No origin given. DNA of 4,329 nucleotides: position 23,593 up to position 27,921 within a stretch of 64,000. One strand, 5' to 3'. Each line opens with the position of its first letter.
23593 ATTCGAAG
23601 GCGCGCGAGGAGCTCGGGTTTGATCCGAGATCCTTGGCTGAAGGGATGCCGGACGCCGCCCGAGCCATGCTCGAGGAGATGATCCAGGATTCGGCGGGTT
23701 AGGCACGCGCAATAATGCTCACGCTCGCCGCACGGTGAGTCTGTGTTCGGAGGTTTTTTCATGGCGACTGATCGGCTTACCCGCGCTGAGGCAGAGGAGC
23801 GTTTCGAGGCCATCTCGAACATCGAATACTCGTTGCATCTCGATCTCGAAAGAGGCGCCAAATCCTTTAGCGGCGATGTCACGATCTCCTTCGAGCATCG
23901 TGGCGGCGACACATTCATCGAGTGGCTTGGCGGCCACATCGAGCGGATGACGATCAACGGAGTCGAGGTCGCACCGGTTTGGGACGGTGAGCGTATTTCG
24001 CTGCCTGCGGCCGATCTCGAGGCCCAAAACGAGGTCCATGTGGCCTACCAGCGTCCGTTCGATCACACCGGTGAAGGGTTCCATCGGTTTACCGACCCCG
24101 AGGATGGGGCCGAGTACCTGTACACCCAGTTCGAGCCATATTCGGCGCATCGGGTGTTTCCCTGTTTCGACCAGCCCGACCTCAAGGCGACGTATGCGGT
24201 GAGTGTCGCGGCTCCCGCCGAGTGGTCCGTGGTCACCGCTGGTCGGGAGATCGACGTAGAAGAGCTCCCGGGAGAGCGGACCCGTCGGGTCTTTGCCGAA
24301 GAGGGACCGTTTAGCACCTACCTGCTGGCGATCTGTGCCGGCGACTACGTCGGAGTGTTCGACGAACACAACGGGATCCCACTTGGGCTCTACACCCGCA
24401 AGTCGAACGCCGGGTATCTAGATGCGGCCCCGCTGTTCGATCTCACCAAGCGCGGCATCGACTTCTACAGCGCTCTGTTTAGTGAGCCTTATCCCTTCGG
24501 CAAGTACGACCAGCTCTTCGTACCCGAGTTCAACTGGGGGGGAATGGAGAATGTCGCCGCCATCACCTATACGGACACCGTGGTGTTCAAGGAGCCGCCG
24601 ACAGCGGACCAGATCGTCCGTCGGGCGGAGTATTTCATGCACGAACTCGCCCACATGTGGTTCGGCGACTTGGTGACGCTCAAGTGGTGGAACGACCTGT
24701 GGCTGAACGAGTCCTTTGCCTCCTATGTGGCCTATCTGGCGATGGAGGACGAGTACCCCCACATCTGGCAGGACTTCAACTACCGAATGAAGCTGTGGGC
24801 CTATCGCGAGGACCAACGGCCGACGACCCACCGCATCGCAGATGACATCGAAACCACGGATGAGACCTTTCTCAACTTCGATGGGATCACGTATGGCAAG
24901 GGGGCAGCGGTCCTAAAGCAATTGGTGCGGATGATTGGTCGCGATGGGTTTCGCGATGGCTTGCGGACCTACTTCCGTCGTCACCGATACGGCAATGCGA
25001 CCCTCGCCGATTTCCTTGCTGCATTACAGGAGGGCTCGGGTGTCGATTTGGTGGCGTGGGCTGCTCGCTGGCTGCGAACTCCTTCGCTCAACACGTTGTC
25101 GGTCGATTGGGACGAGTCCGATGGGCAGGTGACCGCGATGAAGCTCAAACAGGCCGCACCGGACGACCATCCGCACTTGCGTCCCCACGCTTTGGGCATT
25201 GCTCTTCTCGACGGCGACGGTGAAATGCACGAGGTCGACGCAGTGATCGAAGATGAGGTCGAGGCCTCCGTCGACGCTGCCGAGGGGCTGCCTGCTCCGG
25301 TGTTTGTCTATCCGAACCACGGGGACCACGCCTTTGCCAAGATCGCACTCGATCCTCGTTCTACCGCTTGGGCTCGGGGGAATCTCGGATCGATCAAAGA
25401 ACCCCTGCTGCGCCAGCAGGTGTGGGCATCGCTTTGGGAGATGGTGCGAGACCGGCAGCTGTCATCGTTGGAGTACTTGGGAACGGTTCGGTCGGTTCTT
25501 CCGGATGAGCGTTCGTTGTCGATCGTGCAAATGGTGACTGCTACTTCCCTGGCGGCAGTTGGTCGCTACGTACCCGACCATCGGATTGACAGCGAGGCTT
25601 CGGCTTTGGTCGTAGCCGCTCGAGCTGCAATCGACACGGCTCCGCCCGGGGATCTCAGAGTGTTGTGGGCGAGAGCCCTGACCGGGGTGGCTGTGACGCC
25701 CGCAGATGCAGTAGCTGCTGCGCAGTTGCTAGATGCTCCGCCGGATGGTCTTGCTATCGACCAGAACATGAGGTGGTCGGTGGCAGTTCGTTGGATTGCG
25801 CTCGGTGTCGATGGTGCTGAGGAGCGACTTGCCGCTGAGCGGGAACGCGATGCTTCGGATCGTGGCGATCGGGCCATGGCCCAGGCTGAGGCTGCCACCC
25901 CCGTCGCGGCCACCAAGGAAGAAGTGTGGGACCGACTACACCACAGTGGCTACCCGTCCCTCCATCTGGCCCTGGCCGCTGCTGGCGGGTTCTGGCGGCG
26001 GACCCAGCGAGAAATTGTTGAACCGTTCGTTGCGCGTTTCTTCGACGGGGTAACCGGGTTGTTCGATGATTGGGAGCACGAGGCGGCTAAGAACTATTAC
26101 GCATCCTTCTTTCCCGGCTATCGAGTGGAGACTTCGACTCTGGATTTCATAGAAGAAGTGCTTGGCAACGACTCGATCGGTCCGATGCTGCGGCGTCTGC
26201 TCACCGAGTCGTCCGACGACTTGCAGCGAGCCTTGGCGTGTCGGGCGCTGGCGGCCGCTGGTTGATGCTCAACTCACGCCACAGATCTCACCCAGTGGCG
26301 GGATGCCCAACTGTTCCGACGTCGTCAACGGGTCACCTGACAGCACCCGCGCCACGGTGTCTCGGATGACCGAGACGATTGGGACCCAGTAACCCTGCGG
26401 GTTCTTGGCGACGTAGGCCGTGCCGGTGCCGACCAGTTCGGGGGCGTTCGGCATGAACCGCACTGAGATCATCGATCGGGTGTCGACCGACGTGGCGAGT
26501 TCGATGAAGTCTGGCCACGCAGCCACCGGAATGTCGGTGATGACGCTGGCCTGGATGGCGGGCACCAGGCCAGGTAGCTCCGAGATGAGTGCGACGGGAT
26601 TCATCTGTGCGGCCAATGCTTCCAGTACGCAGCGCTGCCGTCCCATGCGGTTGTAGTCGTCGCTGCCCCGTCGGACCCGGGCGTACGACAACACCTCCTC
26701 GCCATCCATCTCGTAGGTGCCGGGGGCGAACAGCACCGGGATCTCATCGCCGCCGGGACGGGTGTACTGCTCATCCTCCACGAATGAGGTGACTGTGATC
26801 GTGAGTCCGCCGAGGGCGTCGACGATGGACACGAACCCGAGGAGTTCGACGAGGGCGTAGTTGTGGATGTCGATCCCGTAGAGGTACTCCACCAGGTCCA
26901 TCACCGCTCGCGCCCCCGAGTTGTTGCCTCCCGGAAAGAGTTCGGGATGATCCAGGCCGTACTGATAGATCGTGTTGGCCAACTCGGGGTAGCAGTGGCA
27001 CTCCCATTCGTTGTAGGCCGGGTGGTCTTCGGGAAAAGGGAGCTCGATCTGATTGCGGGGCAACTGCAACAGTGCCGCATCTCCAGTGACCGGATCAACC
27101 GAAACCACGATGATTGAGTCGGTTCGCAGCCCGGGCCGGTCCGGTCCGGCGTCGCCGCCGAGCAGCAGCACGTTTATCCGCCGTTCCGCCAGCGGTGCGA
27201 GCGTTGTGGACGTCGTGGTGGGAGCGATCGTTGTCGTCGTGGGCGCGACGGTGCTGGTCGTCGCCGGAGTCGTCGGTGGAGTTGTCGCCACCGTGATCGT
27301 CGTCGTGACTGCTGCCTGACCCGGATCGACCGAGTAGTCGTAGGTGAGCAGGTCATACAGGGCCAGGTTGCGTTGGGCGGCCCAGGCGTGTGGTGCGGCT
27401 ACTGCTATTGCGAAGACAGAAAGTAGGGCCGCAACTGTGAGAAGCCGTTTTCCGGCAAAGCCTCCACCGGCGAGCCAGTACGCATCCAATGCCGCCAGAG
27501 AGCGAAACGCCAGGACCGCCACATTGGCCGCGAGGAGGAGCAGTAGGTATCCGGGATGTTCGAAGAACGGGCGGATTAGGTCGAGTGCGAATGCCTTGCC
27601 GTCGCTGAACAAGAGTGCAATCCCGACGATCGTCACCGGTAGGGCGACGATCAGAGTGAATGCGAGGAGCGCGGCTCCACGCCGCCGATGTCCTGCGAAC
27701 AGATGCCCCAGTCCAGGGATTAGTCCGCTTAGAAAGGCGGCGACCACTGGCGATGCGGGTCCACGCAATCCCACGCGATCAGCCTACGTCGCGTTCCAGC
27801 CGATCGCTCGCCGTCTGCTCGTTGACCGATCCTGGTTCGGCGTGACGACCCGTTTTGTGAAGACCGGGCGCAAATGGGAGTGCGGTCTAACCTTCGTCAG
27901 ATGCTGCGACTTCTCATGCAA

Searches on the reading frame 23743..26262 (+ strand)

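Call 11: search_protein_families(library=pfam, proteins=[window:23743-26262:+], max_evalue=0.00001)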
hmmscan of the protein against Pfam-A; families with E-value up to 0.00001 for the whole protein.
window:23743-26262:+ (840 aa): 3 families
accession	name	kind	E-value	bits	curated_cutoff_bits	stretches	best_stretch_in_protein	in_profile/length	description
PF01433.26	Peptidase_M1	-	5.6e-57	193.3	27.7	1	232-443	3-218/218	Peptidase family M1 domain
PF11838.14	ERAP1_C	-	5e-29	102.2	38.2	1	521-829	1-318/318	ERAP1-like C-terminal domain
PF17900.6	Peptidase_M1_N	-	3.7e-19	70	25.8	1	28-194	4-186/186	Peptidase M1 N-terminal domain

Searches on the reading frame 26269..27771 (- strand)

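Call 11: search_protein_families(library=pfam, proteins=[window:26269-27771:-], max_evalue=0.00001)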
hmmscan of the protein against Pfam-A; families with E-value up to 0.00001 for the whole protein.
window:26269-27771:- (500 aa): 1 family
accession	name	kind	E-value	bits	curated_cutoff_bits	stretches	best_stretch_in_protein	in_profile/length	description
PF03816.19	LytR_cpsA_psr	-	3.1e-26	92.8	24.6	1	216-390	1-148/150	LytR_cpsA_psr family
